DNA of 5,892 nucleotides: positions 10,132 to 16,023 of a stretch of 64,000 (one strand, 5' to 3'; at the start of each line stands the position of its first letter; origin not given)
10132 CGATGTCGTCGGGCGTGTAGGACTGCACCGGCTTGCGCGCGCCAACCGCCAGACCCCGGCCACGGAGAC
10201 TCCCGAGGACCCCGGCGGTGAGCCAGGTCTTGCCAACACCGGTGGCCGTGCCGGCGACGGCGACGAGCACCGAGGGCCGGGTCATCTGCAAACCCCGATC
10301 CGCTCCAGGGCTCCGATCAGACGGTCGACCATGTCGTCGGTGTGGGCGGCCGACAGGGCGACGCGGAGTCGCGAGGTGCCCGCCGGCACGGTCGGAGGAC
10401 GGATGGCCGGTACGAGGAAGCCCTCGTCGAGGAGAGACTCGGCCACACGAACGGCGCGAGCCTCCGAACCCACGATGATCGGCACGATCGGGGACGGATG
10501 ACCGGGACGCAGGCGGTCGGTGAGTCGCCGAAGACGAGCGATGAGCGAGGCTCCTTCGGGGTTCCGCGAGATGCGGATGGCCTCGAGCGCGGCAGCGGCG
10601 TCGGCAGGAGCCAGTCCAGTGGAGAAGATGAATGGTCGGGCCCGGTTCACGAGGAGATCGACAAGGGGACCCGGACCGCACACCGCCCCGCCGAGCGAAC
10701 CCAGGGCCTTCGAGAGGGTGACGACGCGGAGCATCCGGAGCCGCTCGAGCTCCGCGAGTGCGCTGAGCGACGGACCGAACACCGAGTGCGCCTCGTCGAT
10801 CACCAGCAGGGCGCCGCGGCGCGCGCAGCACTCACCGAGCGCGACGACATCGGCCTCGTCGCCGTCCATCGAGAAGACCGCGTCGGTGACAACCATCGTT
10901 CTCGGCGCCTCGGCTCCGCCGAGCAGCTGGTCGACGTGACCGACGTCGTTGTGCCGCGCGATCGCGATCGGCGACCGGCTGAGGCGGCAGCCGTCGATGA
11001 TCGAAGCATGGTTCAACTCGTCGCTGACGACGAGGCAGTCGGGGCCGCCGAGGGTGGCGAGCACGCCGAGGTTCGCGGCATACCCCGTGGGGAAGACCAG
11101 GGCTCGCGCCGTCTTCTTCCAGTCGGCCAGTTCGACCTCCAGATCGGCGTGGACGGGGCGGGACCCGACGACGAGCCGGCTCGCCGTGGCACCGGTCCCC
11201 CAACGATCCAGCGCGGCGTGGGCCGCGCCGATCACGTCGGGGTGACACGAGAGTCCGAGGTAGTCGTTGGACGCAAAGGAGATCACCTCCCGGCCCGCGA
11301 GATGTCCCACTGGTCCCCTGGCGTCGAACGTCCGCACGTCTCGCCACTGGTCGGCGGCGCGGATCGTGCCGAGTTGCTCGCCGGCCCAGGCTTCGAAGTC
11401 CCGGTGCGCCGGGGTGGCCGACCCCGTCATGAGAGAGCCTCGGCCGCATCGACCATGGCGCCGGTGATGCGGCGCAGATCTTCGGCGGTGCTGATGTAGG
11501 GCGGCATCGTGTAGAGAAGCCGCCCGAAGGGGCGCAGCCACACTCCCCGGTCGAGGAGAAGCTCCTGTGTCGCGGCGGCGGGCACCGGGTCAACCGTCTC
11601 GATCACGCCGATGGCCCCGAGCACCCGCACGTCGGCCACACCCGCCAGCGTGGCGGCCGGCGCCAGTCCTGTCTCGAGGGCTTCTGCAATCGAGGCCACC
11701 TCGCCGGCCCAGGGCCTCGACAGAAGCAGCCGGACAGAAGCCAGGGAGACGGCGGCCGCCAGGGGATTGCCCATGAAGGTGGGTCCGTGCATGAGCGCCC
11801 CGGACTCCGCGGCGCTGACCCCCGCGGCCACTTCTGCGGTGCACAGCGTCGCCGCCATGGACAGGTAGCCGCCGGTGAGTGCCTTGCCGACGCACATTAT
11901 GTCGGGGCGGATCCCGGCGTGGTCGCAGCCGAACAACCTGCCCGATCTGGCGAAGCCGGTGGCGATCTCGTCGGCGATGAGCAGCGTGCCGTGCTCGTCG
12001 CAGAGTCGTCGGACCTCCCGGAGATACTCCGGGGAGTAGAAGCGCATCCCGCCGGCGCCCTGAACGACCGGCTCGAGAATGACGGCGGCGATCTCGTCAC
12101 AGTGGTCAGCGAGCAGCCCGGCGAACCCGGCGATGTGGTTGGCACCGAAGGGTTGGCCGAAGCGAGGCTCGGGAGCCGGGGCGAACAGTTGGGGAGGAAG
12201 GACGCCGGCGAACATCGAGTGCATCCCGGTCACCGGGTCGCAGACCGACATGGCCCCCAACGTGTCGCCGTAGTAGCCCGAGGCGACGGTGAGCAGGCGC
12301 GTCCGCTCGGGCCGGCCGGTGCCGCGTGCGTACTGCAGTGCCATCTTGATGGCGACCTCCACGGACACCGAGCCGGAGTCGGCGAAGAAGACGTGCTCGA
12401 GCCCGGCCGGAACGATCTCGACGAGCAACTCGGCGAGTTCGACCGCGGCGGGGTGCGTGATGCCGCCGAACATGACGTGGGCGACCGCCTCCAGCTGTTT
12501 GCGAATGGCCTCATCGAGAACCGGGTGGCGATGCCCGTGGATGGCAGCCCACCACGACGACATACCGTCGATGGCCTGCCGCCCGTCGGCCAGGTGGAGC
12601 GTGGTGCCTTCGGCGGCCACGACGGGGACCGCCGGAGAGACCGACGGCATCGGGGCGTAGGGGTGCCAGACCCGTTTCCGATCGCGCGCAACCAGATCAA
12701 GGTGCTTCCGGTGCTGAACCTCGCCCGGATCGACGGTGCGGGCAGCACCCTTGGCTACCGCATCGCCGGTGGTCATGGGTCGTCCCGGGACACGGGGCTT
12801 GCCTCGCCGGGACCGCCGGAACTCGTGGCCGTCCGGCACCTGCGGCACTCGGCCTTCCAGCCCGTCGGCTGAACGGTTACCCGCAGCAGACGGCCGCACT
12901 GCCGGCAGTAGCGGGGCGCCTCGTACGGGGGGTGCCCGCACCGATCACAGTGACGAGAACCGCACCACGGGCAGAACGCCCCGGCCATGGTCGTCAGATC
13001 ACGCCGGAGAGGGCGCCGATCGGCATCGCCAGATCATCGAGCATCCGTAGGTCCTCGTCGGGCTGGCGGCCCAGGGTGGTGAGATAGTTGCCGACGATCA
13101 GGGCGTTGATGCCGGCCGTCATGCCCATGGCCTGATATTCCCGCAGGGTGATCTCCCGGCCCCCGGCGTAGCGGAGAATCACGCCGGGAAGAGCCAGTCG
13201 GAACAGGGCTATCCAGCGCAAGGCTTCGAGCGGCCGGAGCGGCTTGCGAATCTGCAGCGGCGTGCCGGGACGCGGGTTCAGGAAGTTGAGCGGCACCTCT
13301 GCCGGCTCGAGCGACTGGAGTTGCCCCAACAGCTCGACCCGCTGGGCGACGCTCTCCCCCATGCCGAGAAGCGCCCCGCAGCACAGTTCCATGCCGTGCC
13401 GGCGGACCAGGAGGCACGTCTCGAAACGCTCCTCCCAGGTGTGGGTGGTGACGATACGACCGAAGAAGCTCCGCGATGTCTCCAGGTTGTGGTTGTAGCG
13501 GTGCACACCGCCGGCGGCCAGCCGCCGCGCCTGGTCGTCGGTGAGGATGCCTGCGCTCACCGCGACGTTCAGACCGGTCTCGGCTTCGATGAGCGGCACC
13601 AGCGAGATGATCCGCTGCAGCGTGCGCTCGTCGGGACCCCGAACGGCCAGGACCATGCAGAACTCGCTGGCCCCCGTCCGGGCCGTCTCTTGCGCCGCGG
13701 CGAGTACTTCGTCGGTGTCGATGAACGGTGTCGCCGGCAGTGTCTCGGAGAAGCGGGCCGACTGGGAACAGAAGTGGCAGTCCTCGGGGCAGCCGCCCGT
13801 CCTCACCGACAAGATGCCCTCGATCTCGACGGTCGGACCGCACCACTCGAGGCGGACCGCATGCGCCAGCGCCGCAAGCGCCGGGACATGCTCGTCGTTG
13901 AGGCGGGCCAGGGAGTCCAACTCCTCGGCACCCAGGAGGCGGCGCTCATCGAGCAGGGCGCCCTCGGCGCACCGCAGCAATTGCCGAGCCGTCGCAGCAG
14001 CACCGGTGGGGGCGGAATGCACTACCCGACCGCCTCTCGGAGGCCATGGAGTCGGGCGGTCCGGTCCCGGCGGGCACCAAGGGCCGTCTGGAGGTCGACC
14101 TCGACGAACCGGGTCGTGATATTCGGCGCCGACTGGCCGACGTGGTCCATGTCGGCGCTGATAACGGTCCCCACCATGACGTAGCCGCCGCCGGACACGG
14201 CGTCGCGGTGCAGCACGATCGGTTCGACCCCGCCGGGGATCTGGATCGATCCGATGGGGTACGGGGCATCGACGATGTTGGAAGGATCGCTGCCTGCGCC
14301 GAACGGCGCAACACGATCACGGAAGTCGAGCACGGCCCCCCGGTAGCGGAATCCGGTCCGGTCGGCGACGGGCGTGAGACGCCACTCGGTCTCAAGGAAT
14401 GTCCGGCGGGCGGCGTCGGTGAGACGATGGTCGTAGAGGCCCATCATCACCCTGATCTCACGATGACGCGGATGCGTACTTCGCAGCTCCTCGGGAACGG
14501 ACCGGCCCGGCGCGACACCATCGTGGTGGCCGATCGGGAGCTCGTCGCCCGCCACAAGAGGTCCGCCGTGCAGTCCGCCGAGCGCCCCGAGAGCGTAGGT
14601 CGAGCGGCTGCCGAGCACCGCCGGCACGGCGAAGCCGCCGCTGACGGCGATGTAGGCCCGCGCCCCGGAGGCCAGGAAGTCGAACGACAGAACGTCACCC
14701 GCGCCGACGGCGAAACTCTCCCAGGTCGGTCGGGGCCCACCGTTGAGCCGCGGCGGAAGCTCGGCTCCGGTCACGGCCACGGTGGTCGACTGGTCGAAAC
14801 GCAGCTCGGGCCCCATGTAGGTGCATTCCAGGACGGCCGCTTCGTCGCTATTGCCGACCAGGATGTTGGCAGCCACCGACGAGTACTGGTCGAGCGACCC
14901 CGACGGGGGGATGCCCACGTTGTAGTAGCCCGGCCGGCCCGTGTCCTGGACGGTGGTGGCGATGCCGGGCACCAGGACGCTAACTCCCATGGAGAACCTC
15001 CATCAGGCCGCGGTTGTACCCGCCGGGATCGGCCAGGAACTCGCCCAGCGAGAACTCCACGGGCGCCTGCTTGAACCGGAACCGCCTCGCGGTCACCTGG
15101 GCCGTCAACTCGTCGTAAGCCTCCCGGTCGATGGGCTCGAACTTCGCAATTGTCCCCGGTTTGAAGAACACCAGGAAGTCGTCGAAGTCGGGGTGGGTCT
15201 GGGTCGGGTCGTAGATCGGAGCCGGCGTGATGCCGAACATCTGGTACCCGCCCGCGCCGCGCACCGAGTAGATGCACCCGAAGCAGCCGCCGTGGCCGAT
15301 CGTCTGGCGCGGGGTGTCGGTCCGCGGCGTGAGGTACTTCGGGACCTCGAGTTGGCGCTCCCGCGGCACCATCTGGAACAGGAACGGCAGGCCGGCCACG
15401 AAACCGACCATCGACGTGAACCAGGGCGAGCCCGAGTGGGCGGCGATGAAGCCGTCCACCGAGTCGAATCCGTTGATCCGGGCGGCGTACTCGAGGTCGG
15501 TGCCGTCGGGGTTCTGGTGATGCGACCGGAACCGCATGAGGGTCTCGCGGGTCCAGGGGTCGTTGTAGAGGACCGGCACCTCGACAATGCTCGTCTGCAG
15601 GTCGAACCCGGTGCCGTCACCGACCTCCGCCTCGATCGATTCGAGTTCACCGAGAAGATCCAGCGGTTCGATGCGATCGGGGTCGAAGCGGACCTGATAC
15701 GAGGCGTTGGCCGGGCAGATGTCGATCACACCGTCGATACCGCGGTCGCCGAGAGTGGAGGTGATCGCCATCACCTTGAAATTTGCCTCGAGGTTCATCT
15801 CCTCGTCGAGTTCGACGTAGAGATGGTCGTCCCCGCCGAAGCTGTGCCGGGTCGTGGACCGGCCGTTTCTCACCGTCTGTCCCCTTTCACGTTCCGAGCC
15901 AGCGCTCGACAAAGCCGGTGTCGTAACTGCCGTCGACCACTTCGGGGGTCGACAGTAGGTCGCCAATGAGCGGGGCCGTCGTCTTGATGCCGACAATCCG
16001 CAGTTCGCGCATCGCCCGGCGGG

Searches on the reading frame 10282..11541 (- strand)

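Call 5: search_protein_families(library=pfam, proteins=[window:10282-11541:-], max_evalue=0.01)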
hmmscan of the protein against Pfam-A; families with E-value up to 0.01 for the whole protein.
window:10282-11541:- (419 aa): 1 family
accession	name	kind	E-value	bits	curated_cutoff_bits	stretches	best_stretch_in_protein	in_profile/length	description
PF00155.27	Aminotran_1_2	-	1.8e-48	166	19.7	1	85-412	2-361/361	Aminotransferase class I and II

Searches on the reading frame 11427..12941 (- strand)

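Call 5: search_protein_families(library=pfam, proteins=[window:11427-12941:-], max_evalue=0.01)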
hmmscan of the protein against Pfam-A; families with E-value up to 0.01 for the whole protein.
window:11427-12941:- (504 aa): 2 families
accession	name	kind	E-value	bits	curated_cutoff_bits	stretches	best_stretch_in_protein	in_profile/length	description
PF00202.27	Aminotran_3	-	1.7e-113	379.8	30.5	1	103-499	9-402/403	Aminotransferase class-III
PF01212.27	Beta_elim_lyase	-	0.00035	20.4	27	1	180-324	46-168/288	Beta-eliminating lyase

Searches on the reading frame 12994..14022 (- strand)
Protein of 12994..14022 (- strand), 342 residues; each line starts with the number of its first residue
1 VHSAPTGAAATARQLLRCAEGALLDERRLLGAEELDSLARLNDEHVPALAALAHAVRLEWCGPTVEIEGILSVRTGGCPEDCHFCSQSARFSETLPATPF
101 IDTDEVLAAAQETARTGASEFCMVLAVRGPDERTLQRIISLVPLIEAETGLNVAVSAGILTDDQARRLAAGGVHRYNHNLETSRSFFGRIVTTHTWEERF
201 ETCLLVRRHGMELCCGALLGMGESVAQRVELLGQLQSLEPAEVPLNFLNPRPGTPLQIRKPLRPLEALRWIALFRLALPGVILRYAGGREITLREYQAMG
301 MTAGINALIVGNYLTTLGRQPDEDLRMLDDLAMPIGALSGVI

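Call 5: search_protein_families(library=pfam, proteins=[window:12994-14022:-], max_evalue=0.01)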
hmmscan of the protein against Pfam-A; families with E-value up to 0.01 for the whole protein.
window:12994-14022:- (342 aa): 2 families
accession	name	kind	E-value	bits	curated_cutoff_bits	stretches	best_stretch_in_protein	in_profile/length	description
PF06968.18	BATS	-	3.8e-24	85.1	22.2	1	244-331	1-85/88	Biotin and Thiamin Synthesis associated domain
PF04055.27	Radical_SAM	-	9.8e-19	68.6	29.5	1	74-232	3-163/166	Radical SAM superfamily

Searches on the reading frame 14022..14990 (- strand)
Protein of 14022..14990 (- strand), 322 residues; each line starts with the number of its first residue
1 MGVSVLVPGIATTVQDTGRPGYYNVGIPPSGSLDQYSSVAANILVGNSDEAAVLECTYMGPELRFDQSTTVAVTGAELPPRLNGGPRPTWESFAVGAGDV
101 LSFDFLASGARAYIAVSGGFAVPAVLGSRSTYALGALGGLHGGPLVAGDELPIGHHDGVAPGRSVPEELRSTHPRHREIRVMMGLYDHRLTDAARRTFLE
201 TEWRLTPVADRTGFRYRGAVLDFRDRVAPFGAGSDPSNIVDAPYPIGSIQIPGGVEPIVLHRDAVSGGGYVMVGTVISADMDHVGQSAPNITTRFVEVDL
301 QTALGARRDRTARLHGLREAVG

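Call 4: search_protein_families(library=pfam, proteins=[window:14022-14990:-], max_evalue=0.01)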
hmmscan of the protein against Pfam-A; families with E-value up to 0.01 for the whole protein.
window:14022-14990:- (322 aa): 1 family
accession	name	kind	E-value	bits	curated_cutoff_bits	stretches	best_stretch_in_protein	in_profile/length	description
PF02626.20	CT_A_B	-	8.1e-85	285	25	1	25-296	1-260/261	Carboxyltransferase domain, subdomain A and B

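Call 30: search_protein_families(library=ncbifam, proteins=[window:14022-14990:-], max_evalue=0.00001)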
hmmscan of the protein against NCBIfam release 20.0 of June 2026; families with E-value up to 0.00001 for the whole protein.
window:14022-14990:- (322 aa): 3 families
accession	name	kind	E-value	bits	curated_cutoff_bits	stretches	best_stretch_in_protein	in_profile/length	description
TIGR00724.1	urea_amlyse_rel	domain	8.6e-74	248.4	230.2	1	4-320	3-310/315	5-oxoprolinase/urea amidolyase family protein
TIGR02712.1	urea_carbox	equivalog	2.2e-67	227.7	1303.85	1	3-312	449-762/1201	urea carboxylase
NF045499.1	PxpC_5OPro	equivalog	1.4e-53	182.1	500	1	5-317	4-302/306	5-oxoprolinase subunit PxpC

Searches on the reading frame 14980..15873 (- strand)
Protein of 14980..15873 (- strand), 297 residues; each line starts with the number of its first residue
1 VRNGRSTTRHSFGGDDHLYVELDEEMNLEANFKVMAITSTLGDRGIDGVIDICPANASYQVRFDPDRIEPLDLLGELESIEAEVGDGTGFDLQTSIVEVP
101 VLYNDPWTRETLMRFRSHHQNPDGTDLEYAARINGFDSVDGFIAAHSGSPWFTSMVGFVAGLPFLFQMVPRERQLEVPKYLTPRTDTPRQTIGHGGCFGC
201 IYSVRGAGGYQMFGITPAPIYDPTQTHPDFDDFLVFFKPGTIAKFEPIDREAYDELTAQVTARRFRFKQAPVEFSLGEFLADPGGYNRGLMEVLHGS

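Call 30: search_protein_families(library=ncbifam, proteins=[window:14980-15873:-], max_evalue=0.00001)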
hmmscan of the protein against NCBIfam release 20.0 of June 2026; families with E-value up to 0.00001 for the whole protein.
window:14980-15873:- (297 aa): 2 families
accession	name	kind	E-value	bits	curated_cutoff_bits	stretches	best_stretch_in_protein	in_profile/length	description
TIGR02712.1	urea_carbox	equivalog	1.5e-29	102.4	1303.85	1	13-279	807-1077/1201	urea carboxylase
TIGR00370.1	TIGR00370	equivalog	2e-19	69.8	145.55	1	15-229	3-191/202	5-oxoprolinase subunit PxpB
